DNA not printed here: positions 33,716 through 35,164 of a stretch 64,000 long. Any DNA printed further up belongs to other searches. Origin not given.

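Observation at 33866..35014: Prepilin-peptidase (A24)-like polytopic membrane protease encoded directly downstream of the rSAM array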

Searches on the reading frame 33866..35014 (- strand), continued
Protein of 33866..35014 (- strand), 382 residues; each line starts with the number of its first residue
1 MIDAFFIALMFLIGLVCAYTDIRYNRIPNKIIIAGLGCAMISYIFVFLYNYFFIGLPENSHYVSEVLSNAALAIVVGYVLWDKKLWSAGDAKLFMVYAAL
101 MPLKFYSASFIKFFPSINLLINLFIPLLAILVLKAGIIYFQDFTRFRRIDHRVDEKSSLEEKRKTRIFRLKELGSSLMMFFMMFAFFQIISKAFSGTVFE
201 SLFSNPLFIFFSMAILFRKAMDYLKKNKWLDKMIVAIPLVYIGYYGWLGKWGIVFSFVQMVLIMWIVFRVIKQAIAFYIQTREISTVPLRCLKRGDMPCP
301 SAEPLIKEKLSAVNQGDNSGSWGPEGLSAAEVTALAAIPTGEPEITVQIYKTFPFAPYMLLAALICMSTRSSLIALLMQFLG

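Call 40: search_protein_representatives(alignment_id=A1)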
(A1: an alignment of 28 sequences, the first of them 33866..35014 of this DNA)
Query: 28 sequences, 380 profile positions. Proteins with E-value up to 0.001 (for the whole library): 2068; up to 1e-10: 1376; up to 1e-30: 620. The best 150 are listed.
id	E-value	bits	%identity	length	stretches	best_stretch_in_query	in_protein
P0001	1.8e-135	468.4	-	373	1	12-378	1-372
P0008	4.3e-132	457.3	-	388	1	3-375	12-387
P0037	8.3e-129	446.5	-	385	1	5-374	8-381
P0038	1.3e-124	432.7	-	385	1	3-379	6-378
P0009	3.1e-123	428.1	-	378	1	4-378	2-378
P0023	3.1e-123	428.1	-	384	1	1-379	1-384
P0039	7.0e-123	427.0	-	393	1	2-379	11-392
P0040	7.7e-120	416.9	-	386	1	3-379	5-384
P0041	6.8e-119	413.8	-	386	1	1-378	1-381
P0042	1.1e-115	403.3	-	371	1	2-378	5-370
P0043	1.2e-114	399.8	-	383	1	5-378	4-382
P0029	4.6e-112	391.4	-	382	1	3-379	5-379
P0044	7.6e-108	377.5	-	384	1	5-376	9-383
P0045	4.7e-106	371.6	-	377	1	1-378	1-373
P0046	4.0e-105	368.5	-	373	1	5-379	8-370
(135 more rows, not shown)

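Call 43: search_protein_families(library=ncbifam, proteins=[L021:7721-8110:+, L041:3387-3692:+, L054:5590-6081:+, L083:3678-4061:+, L073:12415-12741:-, L011:12195-12449:+], max_evalue=0.01)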
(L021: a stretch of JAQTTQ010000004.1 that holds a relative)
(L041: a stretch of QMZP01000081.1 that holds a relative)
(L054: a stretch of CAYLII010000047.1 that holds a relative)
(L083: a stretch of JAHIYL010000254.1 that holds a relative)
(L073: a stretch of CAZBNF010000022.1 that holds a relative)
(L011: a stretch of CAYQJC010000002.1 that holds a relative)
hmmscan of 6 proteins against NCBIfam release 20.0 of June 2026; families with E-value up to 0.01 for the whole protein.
L021:7721-8110:+ (129 aa): 5 families
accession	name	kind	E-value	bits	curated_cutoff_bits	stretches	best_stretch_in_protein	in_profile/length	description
NF038313.3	HisXaaSer_A4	exception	1.2e-20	74.2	55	2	11-103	2-91/93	His-Xaa-Ser repeat protein HxsA4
NF038309.1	HisXaaSer_A3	equivalog_domain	2.4e-11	43.3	65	0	11-102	2-79/81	His-Xaa-Ser repeat protein HxsA3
NF038329.2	gly_rich_SclB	equivalog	3.1e-05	23.1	325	1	68-127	154-213/442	LPXTG-anchored collagen-like adhesin Scl2/SclB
NF038330.1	adhesin_SclA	exception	0.00032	20.5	400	1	69-126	116-173/405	LPXTG-anchored collagen-like adhesin Scl1/SclA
NF046116.1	adhesin_Lcl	equivalog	0.0011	17.6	500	1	68-127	76-135/431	collagen-like adhesin Lcl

L041:3387-3692:+ (101 aa): 2 families
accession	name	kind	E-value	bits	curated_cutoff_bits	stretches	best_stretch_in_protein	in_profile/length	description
NF038309.1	HisXaaSer_A3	equivalog_domain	1.3e-12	47.3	65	1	4-71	1-70/81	His-Xaa-Ser repeat protein HxsA3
NF038313.3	HisXaaSer_A4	exception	3.2e-12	47.2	55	1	4-100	1-92/93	His-Xaa-Ser repeat protein HxsA4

L054:5590-6081:+ (163 aa): 2 families
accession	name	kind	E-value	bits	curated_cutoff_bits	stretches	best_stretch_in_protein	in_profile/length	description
NF038313.3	HisXaaSer_A4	exception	2.6e-14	53.9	55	2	7-104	2-91/93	His-Xaa-Ser repeat protein HxsA4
NF038309.1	HisXaaSer_A3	equivalog_domain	2.5e-07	30.4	65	1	7-88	2-79/81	His-Xaa-Ser repeat protein HxsA3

L083:3678-4061:+ (127 aa): 2 families
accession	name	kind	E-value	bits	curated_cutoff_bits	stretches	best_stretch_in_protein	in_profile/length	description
NF038309.1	HisXaaSer_A3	equivalog_domain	1.4e-10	40.8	65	1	7-89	2-81/81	His-Xaa-Ser repeat protein HxsA3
NF038313.3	HisXaaSer_A4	exception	1.4e-08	35.5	55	1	6-119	1-92/93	His-Xaa-Ser repeat protein HxsA4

L073:12415-12741:- (108 aa): 1 family
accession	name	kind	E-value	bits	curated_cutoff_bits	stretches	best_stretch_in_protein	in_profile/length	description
NF038309.1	HisXaaSer_A3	equivalog_domain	2.6e-09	36.8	65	1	7-97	2-81/81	His-Xaa-Ser repeat protein HxsA3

L011:12195-12449:+ (84 aa): 2 families
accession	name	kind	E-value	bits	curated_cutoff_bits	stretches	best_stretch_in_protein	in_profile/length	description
NF038313.3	HisXaaSer_A4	exception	1.4e-16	61.2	55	1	3-82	1-79/93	His-Xaa-Ser repeat protein HxsA4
NF038309.1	HisXaaSer_A3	equivalog_domain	2.9e-11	43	65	1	4-81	2-79/81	His-Xaa-Ser repeat protein HxsA3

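Call 44: search_protein_families(library=padloc, proteins=[window:33866-35014:-], max_evalue=0.01)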
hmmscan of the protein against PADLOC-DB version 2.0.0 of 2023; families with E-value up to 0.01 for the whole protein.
window:33866-35014:- (382 aa): 0 families

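Call 56: search_protein_families(library=pfam, alignment_id=A1, max_evalue=0.01)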
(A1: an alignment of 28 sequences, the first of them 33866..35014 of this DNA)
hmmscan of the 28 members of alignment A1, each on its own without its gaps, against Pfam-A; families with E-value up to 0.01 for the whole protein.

A. member 1, window:33866-35014:- (382 aa): 1 family
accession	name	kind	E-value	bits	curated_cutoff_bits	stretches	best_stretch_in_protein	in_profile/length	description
PF01478.23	Peptidase_A24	-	7.7e-08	33.2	26.5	1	9-120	2-89/104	Type IV leader peptidase family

B. families by the number of members that match (of 28 scanned): 1 family
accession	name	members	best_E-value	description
PF01478.23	Peptidase_A24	25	3.9e-08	Type IV leader peptidase family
